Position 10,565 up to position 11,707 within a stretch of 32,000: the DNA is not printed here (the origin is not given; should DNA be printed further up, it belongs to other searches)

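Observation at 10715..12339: Translationally coupled KaiC/RecA-like ATPase and minimal zinc-less PriS-like primase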

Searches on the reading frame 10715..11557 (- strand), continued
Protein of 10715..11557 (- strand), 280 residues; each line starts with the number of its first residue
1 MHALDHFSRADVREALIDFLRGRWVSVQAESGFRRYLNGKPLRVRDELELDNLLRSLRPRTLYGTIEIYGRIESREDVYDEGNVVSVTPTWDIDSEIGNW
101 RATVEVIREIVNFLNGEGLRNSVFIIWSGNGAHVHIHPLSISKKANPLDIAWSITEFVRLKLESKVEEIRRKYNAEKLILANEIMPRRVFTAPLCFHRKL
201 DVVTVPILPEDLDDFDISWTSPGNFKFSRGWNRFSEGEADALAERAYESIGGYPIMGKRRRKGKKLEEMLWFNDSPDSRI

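Call 78: search_protein_families(library=padloc, proteins=[window:10715-11557:-, P0044, P0043], max_evalue=0.01)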
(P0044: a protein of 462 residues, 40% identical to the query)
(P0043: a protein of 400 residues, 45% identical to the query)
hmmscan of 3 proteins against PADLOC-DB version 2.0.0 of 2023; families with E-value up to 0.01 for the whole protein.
window:10715-11557:- (280 aa): 0 families

P0044 (462 aa): 0 families

P0043 (400 aa): 0 families

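Call 84: search_protein_families(library=pfam, proteins=[L085:3046-4122:+, L085:5943-6383:+, L085:6424-7197:-, L085:7337-7759:+, L085:7762-9099:+, L085:9143-9940:+, L085:2202-2861:-, L085:270-2186:-, L013:9490-10797:-, L013:7165-8436:-], max_evalue=0.001)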
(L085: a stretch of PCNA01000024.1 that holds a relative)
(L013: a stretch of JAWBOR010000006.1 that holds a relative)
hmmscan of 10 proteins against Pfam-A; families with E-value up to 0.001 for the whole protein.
L085:3046-4122:+ (358 aa): 2 families
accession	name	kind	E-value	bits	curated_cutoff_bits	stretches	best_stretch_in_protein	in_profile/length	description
PF13685.12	Fe-ADH_2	-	2.1e-33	115.9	28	1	21-167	2-149/149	Iron-containing alcohol dehydrogenase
PF00465.25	Fe-ADH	-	4.8e-13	49.5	31.3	1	16-158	1-166/168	Iron-containing alcohol dehydrogenase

L085:5943-6383:+ (146 aa): 1 family
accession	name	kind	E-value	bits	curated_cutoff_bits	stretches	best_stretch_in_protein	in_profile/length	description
PF13298.12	LigD_N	-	2.4e-42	143.9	31.1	1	33-133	1-107/107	DNA Ligase D 3'-phosphoesterase domain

L085:6424-7197:- (257 aa): 1 family
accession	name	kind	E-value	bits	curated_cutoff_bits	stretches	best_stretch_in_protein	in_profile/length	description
PF04402.19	SIMPL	-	5.9e-52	177.3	25.2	1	57-254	1-205/205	Protein of unknown function (DUF541)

L085:7337-7759:+ (140 aa): 2 families
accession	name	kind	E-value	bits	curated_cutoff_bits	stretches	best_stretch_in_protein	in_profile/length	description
PF01597.25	GCV_H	-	4.2e-39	133.7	22.2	1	16-133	1-119/122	Glycine cleavage H-protein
PF00364.28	Biotin_lipoyl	-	4e-05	23.8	22.1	1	54-91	22-59/73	Biotin-requiring enzyme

L085:7762-9099:+ (445 aa): 10 families
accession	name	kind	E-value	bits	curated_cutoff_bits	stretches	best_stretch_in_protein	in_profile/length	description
PF07992.20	Pyr_redox_2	-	5.3e-67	226.7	26.1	1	4-304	2-290/291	Pyridine nucleotide-disulphide oxidoreductase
PF00070.33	Pyr_redox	-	5e-21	75.4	22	1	150-226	2-79/82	Pyridine nucleotide-disulphide oxidoreductase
PF02852.28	Pyr_redox_dim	-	6.5e-20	71.8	25.3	1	331-432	7-107/110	Pyridine nucleotide-disulphide oxidoreductase, dimerisation domain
PF13738.12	Pyr_redox_3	-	4.8e-16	59.3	30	2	54-279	77-305/305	Pyridine nucleotide-disulphide oxidoreductase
PF01266.30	DAO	-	2.1e-08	34.5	27.9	0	150-177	2-29/353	FAD dependent oxidoreductase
PF03486.20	HI0933_like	-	2.1e-07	31.1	50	0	4-30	2-28/244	HI0933-like protein Rossmann domain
PF00890.30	FAD_binding_2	-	2.9e-06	27.2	20.4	0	150-180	2-32/414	FAD binding domain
PF13450.12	NAD_binding_8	-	1.7e-05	25.5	21.9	0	152-179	1-28/68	NAD(P)-binding Rossmann-like domain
PF01494.25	FAD_binding_3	-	0.00033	20.4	22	1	150-205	4-59/349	FAD binding domain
PF01134.28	GIDA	-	0.00078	19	22.1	0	151-176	3-28/391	Glucose inhibited division protein A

L085:9143-9940:+ (266 aa): 2 families
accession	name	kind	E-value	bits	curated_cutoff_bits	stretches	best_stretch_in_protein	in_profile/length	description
PF02800.25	Gp_dh_C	-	3.4e-39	134.4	24.4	1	174-265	1-93/158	Glyceraldehyde 3-phosphate dehydrogenase, C-terminal domain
PF00044.30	Gp_dh_N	-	4e-34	117.4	31.7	1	11-116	1-100/101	Glyceraldehyde 3-phosphate dehydrogenase, NAD binding domain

L085:2202-2861:- (219 aa): 1 family
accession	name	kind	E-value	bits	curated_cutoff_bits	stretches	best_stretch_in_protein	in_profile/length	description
PF00227.31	Proteasome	-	4.4e-55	186.7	22.4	1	19-200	2-189/189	Proteasome subunit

L085:270-2186:- (638 aa): 7 families
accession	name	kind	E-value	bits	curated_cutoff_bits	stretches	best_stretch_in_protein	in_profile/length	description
PF10996.14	Beta-Casp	-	1.6e-30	106.5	27.7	1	423-547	1-120/120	Beta-Casp domain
PF17214.9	KH_TffA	-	3e-20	72.4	22.6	1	10-72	6-68/68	Transcription termination factor FttA, KH domain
PF07521.17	RMMBL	-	9.4e-18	64.4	21.6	1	566-629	2-63/63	Zn-dependent metallo-hydrolase RNA specificity domain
PF00753.33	Lactamase_B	-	1.7e-14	54.7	22.7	1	194-366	5-161/196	Metallo-beta-lactamase superfamily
PF16661.11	Lactamase_B_6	-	1.5e-12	47.7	27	1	200-367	2-174/193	Metallo-beta-lactamase superfamily domain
PF12706.13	Lactamase_B_2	-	1.2e-10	41.7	27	1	207-386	3-170/200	Beta-lactamase superfamily domain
PF07650.23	KH_2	-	0.00074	19.7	22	0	104-145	29-70/78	KH domain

L013:9490-10797:- (435 aa): 0 families

L013:7165-8436:- (423 aa): 2 families
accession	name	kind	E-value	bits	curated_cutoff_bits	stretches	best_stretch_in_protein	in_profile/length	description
PF09861.14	Lar_N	-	1.2e-44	152.4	23.3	1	8-205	1-202/204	Lactate racemase N-terminal domain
PF21113.2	LarA_C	-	1.3e-20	74.3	25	1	271-409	5-147/152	Lactate racemase C-terminal domain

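Call 91: fold_search(model_id=the predicted structure, library=viral)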
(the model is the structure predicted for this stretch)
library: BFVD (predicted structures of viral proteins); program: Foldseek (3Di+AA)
matches with E <= 10: 376; with E <= 0.001: 20
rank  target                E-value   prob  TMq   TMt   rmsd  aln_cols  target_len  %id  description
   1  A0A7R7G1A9            1.2e-06  1.00  0.53  0.45   4.9       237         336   14  (no name in the UniProt tables at hand)
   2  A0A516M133            2.9e-06  1.00  0.43  0.37   9.6       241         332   14  (no name in the UniProt tables at hand)
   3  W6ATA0                6.2e-06  1.00  0.49  0.16   6.4       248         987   14  (no name in the UniProt tables at hand)
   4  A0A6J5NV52            1.1e-05  1.00  0.54  0.40   8.8       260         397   13  AE_Prim_S_like domain containing protein [uncultured Caudovirales phage]
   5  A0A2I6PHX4            2.4e-05  1.00  0.47  0.16   6.4       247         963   14  RNA polymerase-binding transcription factor [Pseudomonas phage PMBT3]
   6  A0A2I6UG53            3.2e-05  1.00  0.43  0.36   8.2       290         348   13  DNA primase [Salinibacter phage M8CC-19]
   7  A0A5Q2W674            4.7e-05  1.00  0.45  0.41   7.6       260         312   15  (no name in the UniProt tables at hand)
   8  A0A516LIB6            5.1e-05  1.00  0.49  0.17   7.0       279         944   15  (no name in the UniProt tables at hand)
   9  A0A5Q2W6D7            6.5e-05  1.00  0.48  0.23   7.2       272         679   11  (no name in the UniProt tables at hand)
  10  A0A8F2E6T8            1.2e-04  1.00  0.40  0.16   5.3       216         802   12  DNA primase/helicase [Streptomyces phage KimJongPhill]
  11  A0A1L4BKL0            1.8e-04  1.00  0.46  0.39   4.5       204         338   16  (no name in the UniProt tables at hand)
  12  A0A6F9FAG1            2.3e-04  1.00  0.48  0.31  14.7       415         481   11  (no name in the UniProt tables at hand)
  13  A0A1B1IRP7            2.5e-04  1.00  0.39  0.36  12.3       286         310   13  (no name in the UniProt tables at hand)
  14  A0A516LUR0            2.8e-04  1.00  0.38  0.20   6.8       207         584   15  (no name in the UniProt tables at hand)
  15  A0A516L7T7            3.0e-04  1.00  0.41  0.16   5.8       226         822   19  (no name in the UniProt tables at hand)
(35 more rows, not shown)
